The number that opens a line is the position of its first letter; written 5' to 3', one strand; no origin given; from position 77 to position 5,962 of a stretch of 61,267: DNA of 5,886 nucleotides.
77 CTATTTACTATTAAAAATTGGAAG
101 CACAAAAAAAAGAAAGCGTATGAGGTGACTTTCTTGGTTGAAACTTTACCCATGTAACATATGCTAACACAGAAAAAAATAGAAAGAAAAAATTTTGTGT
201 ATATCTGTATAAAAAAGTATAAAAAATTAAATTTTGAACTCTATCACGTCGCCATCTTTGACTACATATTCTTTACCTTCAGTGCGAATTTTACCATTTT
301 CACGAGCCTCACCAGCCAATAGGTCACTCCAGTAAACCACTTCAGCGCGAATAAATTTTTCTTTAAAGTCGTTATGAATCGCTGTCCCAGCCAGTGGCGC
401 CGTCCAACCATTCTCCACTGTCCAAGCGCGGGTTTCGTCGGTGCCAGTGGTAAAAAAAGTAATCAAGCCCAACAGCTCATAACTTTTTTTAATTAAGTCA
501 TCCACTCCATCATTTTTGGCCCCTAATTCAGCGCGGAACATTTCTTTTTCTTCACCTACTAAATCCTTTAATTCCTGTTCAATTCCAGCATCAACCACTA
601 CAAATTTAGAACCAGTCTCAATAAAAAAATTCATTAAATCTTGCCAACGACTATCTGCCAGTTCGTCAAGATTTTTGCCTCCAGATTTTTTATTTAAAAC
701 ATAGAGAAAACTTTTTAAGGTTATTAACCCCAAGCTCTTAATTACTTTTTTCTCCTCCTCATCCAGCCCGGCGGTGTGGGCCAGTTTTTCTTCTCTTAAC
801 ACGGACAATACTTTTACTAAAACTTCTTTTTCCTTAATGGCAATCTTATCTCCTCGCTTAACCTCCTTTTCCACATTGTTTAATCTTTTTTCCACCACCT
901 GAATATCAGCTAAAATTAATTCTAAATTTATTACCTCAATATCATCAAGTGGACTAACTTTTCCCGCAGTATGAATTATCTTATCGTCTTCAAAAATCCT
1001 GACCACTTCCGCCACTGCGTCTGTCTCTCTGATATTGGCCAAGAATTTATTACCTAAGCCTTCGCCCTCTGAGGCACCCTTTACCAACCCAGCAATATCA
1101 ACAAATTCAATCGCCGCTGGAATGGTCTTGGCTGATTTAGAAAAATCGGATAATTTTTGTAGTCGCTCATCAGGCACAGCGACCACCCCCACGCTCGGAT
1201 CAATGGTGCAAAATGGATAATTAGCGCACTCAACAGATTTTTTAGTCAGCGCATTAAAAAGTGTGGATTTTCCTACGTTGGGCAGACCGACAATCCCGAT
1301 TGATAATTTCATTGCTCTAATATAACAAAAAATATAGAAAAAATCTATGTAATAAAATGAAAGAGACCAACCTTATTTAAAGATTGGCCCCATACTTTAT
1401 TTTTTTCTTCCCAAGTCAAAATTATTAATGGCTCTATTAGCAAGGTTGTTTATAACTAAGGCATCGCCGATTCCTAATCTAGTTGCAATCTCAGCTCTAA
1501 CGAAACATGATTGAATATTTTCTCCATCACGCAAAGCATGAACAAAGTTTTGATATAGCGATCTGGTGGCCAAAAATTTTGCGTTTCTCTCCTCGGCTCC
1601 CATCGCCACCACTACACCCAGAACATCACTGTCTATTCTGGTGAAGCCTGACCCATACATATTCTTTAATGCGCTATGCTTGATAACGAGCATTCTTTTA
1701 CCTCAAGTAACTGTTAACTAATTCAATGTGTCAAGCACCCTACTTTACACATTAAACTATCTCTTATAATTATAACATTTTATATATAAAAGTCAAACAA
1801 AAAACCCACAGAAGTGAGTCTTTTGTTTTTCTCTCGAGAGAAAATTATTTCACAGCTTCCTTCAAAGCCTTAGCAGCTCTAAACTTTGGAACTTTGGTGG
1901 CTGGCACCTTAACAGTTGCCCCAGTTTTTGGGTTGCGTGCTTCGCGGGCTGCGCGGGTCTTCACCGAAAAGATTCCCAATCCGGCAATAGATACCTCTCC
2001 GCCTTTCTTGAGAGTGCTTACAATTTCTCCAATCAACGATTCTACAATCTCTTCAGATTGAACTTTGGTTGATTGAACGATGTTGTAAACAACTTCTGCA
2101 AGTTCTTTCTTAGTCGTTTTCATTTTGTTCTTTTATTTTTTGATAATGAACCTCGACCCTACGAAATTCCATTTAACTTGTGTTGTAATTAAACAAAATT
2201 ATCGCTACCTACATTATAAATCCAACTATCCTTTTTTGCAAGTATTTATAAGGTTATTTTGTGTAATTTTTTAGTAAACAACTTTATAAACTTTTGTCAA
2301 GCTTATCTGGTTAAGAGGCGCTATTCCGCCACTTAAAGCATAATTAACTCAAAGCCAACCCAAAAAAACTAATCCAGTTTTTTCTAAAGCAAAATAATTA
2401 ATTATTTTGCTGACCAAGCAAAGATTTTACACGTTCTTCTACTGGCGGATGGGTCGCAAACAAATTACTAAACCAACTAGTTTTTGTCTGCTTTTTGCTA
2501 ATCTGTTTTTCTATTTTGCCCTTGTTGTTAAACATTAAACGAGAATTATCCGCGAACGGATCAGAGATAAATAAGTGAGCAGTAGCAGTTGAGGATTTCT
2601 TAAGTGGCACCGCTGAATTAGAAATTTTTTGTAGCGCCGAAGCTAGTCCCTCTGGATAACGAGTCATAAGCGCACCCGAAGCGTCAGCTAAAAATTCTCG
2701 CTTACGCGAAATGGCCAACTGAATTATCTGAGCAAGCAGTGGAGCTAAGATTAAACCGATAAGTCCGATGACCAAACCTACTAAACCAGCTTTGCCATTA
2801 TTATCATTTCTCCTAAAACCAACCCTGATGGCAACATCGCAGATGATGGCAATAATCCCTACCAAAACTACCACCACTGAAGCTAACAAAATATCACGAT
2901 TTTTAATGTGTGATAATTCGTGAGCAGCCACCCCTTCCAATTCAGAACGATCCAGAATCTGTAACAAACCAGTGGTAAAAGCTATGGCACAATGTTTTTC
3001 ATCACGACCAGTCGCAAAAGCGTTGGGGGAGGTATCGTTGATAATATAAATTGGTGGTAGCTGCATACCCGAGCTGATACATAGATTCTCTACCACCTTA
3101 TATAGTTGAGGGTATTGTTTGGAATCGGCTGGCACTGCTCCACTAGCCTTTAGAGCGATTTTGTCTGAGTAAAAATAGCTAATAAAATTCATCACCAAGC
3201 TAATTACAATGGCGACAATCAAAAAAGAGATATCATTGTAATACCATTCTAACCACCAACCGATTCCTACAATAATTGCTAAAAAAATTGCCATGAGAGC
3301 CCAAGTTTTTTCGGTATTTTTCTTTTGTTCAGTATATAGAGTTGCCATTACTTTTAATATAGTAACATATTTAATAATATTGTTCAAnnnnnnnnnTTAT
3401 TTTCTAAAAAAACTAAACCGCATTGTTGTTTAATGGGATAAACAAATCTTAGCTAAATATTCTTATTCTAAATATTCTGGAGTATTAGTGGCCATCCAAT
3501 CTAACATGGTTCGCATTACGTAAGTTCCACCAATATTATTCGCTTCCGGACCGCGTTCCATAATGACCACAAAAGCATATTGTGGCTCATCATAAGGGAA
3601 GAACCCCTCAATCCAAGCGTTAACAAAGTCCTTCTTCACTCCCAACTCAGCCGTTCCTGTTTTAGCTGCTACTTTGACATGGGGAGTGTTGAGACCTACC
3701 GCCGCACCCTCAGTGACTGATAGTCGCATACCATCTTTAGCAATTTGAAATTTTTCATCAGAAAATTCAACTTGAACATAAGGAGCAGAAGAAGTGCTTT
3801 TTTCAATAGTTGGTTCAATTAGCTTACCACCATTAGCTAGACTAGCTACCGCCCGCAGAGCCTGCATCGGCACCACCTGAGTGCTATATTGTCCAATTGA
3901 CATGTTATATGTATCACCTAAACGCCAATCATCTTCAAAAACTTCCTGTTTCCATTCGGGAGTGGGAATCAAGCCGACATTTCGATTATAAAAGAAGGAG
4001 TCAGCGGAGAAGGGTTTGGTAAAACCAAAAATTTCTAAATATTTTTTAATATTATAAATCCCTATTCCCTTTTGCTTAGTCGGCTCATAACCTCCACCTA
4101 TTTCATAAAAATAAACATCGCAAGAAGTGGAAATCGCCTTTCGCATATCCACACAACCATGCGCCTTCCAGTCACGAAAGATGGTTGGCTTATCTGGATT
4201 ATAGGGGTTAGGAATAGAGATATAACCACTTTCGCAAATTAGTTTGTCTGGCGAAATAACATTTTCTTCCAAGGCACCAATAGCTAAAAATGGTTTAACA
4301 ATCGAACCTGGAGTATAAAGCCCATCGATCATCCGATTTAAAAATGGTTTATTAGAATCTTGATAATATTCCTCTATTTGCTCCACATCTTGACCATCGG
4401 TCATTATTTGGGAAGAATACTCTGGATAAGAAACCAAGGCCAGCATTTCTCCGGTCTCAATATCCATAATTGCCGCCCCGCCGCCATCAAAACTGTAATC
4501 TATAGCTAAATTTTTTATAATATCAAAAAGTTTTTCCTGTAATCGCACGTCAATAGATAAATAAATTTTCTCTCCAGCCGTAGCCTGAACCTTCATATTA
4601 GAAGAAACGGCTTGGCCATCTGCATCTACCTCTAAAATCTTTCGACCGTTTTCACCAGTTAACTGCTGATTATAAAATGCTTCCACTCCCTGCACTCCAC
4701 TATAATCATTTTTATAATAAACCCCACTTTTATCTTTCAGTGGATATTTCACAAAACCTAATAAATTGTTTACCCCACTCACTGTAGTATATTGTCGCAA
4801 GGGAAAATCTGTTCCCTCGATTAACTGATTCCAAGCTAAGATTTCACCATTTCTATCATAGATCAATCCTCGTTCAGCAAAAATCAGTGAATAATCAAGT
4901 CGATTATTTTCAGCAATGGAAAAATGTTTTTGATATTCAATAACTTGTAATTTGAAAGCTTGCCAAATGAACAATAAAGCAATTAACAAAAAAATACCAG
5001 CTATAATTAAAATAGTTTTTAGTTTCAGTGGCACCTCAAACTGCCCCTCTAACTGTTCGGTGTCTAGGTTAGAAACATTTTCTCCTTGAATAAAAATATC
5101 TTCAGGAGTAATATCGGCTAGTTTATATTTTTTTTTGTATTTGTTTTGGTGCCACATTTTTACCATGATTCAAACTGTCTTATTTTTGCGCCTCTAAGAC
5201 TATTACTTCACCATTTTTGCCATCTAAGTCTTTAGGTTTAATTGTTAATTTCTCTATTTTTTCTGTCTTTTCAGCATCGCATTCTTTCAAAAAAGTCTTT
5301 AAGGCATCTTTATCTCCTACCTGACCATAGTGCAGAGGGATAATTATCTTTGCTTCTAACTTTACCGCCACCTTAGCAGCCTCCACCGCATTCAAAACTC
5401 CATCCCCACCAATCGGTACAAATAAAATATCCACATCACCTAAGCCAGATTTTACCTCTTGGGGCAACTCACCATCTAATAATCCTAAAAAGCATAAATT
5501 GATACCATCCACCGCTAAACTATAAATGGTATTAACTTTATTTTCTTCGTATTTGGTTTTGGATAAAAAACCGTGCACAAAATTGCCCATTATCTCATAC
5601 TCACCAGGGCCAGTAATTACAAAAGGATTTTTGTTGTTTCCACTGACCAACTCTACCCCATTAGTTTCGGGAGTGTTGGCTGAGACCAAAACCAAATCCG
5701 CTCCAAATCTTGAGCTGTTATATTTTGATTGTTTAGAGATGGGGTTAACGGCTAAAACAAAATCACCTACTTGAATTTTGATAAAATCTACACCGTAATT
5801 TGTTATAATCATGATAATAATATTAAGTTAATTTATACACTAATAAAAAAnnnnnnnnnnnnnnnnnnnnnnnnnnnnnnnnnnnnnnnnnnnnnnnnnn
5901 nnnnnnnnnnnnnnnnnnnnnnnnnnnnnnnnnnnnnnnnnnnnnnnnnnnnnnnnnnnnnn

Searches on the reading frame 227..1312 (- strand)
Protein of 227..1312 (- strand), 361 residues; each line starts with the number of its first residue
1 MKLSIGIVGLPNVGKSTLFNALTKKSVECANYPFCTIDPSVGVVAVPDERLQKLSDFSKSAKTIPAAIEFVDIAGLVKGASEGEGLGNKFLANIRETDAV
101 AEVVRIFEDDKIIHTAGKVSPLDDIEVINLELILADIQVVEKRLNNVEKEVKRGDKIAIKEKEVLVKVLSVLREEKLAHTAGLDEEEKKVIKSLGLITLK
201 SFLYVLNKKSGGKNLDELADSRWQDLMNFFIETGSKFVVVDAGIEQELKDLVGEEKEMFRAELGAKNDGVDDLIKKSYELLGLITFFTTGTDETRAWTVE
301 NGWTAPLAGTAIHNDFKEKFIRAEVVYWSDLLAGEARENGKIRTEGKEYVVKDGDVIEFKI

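Call 33: search_protein_families(library=pfam, proteins=[window:227-1312:-], max_evalue=0.001)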
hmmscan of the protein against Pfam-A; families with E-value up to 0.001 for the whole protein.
window:227-1312:- (361 aa): 3 families
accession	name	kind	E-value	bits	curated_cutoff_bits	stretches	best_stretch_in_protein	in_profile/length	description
PF06071.19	YchF-GTPase_C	-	4.5e-29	100.9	27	1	283-361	1-83/84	Protein of unknown function (DUF933)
PF01926.29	MMR_HSR1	-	1.2e-22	80.6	21.9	1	5-108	2-86/113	50S ribosome-binding GTPase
PF02421.24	FeoB_N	-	1.9e-09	37.7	27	1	5-50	3-48/156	Ferrous iron transport protein B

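Call 93: find_encoding_contigs(protein=window:227-1312:-, flank=10000, max_places=2)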
Protein window:227-1312:- (361 aa): no gene with exactly this product is on record in the collection.

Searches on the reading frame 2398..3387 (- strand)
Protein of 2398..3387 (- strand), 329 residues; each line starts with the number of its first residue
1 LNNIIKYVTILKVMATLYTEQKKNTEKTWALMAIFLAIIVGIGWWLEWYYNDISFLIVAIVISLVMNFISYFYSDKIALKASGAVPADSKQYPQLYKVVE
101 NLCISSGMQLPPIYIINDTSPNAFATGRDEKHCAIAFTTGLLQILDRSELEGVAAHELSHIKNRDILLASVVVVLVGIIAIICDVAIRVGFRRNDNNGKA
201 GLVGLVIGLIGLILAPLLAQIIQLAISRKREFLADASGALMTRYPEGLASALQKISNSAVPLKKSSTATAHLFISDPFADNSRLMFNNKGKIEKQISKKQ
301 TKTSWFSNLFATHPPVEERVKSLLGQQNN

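Call 33: search_protein_families(library=pfam, proteins=[window:2398-3387:-], max_evalue=0.001)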
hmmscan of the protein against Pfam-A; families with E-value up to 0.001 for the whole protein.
window:2398-3387:- (329 aa): 1 family
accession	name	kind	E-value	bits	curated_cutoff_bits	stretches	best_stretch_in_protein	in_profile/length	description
PF01435.24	Peptidase_M48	-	4.1e-31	108.7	20.3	1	91-324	3-183/186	Peptidase family M48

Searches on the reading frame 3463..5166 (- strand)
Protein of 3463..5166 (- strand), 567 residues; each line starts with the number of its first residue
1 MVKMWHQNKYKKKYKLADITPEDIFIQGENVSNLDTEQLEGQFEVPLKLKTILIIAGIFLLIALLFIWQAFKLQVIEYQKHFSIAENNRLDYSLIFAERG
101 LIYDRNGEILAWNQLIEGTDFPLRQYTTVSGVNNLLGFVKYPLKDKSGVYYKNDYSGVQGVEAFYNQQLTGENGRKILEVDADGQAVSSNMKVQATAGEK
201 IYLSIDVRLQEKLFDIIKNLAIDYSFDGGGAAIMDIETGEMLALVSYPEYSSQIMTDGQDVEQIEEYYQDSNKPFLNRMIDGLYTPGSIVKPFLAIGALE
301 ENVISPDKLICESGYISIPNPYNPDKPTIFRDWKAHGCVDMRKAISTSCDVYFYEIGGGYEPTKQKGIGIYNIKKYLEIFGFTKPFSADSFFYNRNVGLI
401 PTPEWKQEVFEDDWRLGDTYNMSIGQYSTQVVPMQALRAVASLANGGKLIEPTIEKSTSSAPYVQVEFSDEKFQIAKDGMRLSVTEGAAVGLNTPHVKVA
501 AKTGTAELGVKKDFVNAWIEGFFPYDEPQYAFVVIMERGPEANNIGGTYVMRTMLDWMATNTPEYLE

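Call 33: search_protein_families(library=pfam, proteins=[window:3463-5166:-], max_evalue=0.001)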
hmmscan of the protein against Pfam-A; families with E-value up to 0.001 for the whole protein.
window:3463-5166:- (567 aa): 2 families
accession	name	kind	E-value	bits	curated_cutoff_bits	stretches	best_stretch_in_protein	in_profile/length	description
PF00905.27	Transpeptidase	-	3.4e-46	158.2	22.1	1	229-543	1-283/299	Penicillin binding protein transpeptidase domain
PF03717.20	PBP_dimer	-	5.3e-13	50.2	24.4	1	122-188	106-177/180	Penicillin-binding Protein dimerisation domain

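Call 95: find_encoding_contigs(protein=window:3463-5166:-, flank=10000, max_places=1)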
Protein window:3463-5166:- (567 aa): no gene with exactly this product is on record in the collection.

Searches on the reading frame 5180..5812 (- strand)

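Call 33: search_protein_families(library=pfam, proteins=[window:5180-5812:-], max_evalue=0.001)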
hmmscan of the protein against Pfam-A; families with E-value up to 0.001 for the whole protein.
window:5180-5812:- (210 aa): 1 family
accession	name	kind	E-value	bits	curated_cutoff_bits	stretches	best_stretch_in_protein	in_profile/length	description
PF13483.12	Lactamase_B_3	-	1.8e-23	83.7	24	1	12-161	11-160/160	Beta-lactamase superfamily domain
